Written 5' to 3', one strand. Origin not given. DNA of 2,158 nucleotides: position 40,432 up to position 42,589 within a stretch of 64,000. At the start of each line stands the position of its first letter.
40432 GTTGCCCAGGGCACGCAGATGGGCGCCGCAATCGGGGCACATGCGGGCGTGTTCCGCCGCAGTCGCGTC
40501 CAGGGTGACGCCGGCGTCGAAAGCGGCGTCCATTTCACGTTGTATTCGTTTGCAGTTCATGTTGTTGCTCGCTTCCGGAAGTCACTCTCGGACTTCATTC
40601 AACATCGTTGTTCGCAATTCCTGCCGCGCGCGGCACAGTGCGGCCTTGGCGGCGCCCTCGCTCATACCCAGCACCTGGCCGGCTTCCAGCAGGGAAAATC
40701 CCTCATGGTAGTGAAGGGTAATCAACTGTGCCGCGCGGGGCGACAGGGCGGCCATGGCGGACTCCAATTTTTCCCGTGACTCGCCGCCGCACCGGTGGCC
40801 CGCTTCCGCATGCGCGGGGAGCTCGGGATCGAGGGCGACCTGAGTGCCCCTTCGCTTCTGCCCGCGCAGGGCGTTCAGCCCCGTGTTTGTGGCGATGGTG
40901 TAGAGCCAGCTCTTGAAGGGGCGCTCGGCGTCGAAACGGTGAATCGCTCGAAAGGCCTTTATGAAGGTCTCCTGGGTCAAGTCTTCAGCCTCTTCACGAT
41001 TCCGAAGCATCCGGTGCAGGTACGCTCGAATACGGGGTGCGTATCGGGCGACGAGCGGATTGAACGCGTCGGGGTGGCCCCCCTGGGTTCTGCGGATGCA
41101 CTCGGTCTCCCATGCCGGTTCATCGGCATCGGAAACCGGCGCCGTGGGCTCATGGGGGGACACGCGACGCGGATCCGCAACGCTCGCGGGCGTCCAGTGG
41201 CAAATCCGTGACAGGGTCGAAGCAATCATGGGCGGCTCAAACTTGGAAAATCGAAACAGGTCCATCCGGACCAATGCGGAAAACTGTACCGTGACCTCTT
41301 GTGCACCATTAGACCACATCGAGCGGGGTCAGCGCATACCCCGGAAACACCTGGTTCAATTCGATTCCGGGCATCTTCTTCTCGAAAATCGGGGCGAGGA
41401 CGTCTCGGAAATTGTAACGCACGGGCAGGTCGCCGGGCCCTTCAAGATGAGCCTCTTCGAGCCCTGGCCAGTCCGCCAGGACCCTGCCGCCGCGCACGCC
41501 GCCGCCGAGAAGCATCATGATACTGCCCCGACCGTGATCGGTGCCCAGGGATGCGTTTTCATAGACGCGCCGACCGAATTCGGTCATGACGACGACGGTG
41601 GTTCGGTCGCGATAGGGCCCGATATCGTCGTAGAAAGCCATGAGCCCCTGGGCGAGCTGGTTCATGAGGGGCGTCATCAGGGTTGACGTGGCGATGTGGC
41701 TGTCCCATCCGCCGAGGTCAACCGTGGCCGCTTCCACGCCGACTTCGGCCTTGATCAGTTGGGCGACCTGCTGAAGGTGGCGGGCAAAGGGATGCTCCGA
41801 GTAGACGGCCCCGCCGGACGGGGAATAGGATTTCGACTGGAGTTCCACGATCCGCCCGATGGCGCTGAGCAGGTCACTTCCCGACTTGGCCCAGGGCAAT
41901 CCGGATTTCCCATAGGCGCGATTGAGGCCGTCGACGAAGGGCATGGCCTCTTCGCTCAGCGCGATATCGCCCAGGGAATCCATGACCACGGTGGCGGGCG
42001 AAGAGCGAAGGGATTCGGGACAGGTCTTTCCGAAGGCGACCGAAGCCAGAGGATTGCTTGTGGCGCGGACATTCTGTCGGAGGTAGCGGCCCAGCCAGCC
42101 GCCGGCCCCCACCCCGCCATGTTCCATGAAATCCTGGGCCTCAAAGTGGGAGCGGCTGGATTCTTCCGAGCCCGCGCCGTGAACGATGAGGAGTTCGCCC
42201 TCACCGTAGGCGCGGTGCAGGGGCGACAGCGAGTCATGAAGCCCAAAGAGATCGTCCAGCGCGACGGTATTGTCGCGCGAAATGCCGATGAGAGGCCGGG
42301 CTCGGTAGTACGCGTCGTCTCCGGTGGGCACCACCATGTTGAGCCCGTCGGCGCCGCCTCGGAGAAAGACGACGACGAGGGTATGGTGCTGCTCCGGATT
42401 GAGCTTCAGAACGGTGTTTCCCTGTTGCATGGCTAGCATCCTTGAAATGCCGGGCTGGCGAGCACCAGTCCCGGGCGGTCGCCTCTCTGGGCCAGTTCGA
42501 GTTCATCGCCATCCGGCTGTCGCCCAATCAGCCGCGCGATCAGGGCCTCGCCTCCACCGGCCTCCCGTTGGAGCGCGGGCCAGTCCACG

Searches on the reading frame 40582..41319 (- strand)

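Call 53: search_protein_families(library=pfam, proteins=[window:40582-41319:-], max_evalue=0.00001)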
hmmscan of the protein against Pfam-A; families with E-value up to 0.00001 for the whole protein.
window:40582-41319:- (245 aa): 4 families
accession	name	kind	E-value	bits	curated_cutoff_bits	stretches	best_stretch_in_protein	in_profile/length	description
PF04542.20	Sigma70_r2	-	3.4e-23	81.7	24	1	89-157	1-71/71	Sigma-70 region 2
PF08281.18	Sigma70_r4_2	-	8.1e-12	45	25.7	1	183-235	2-54/54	Sigma-70, region 4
PF04545.22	Sigma70_r4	-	5.5e-09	35.9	24.1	1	188-236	1-49/50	Sigma-70, region 4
PF07638.17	Sigma70_ECF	-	2.2e-06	28.2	21.1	1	72-237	5-181/185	ECF sigma factor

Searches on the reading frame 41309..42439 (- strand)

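Call 53: search_protein_families(library=pfam, proteins=[window:41309-42439:-], max_evalue=0.00001)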
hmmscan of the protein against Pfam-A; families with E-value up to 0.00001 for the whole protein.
window:41309-42439:- (376 aa): 1 family
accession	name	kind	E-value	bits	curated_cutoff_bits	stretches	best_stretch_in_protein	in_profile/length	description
PF07394.17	DUF1501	-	1e-32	114.2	27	1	230-335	239-347/390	Protein of unknown function (DUF1501)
